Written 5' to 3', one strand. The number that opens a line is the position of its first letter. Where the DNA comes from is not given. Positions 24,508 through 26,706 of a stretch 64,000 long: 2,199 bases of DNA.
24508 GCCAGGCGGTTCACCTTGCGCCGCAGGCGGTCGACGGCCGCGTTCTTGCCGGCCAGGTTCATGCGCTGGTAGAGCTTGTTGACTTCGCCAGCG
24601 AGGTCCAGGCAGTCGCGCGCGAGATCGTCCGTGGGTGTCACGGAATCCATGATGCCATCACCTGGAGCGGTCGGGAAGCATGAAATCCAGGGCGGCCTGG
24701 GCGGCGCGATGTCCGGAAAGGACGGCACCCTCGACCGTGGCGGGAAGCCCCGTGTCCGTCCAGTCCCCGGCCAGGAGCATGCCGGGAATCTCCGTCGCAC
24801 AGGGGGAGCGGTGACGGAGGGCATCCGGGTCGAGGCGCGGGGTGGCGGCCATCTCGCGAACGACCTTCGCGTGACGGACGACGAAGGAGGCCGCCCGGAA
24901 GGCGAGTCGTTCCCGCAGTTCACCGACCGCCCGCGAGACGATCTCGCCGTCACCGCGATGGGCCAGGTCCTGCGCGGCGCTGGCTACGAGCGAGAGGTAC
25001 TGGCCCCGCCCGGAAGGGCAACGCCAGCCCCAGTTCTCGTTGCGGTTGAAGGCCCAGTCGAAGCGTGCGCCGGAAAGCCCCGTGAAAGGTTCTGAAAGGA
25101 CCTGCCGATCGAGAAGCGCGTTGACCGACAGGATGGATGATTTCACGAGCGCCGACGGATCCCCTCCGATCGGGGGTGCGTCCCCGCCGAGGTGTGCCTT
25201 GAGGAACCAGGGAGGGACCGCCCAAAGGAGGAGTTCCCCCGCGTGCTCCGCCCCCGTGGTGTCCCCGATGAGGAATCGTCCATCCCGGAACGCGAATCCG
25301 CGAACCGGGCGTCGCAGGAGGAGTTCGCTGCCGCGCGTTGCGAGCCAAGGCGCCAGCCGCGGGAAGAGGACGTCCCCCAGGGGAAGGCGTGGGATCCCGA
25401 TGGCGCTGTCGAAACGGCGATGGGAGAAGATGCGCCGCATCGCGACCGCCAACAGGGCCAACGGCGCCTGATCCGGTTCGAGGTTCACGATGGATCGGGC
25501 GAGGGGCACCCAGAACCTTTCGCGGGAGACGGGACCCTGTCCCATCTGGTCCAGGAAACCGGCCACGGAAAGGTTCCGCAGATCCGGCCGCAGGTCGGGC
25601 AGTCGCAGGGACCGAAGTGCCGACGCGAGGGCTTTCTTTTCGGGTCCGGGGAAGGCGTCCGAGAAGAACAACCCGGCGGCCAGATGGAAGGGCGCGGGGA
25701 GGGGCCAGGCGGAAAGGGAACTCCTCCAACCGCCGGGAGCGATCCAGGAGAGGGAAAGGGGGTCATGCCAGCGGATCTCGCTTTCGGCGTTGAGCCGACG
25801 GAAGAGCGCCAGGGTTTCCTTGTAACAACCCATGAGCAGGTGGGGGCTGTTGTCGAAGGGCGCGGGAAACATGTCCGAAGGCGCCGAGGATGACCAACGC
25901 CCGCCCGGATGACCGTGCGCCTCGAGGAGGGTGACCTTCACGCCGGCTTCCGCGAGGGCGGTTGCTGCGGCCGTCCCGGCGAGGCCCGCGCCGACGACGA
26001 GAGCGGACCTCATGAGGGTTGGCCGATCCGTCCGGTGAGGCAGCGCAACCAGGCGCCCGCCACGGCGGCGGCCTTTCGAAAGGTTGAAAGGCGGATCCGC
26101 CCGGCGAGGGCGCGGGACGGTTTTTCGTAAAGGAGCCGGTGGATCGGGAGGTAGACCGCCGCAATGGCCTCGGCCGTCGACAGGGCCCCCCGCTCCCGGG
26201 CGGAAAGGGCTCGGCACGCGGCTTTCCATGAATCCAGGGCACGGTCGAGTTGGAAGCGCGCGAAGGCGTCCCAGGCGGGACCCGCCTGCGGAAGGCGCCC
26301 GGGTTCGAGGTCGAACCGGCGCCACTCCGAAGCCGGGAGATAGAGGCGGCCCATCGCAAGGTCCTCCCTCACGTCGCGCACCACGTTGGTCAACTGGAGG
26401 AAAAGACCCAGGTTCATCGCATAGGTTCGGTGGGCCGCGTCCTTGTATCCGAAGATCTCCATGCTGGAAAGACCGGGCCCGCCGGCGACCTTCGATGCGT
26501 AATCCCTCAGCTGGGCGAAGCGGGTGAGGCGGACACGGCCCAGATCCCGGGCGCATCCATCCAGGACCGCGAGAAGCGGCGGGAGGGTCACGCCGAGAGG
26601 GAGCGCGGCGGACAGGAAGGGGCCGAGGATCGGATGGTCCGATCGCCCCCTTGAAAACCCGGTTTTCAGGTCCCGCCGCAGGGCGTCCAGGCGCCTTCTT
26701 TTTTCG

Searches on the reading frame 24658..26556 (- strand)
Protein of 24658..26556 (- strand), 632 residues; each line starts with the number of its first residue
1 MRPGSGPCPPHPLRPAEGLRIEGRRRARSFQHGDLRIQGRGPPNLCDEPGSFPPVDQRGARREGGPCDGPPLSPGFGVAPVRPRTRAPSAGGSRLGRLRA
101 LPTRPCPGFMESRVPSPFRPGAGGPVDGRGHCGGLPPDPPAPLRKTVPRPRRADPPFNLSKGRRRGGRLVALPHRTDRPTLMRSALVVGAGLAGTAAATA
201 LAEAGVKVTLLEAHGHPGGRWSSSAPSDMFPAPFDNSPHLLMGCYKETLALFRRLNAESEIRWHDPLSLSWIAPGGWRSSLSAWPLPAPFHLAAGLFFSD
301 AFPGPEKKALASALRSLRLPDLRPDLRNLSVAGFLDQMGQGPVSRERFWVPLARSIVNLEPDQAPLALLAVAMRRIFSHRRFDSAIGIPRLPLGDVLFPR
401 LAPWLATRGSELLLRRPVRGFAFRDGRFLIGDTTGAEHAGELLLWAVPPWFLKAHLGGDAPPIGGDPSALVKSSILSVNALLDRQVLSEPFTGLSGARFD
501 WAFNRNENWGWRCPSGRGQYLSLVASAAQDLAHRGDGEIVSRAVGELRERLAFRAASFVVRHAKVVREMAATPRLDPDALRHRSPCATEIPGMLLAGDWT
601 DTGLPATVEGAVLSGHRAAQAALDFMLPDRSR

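Call 35: search_protein_families(library=pfam, proteins=[window:24658-26556:-], max_evalue=0.00001)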
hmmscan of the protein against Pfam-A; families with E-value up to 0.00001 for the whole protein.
window:24658-26556:- (632 aa): 4 families
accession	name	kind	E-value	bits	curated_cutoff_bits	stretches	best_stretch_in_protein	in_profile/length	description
PF01593.30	Amino_oxidase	-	5.5e-28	98.9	19.8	1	192-622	1-442/443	Flavin containing amine oxidoreductase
PF13450.12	NAD_binding_8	-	4e-14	53.1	21.9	1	187-255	1-68/68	NAD(P)-binding Rossmann-like domain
PF01266.30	DAO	-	3.5e-11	43.7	27.9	1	186-264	3-85/353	FAD dependent oxidoreductase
PF12831.13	FAD_oxidored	-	3.6e-09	36.8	27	1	186-254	3-70/416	FAD dependent oxidoreductase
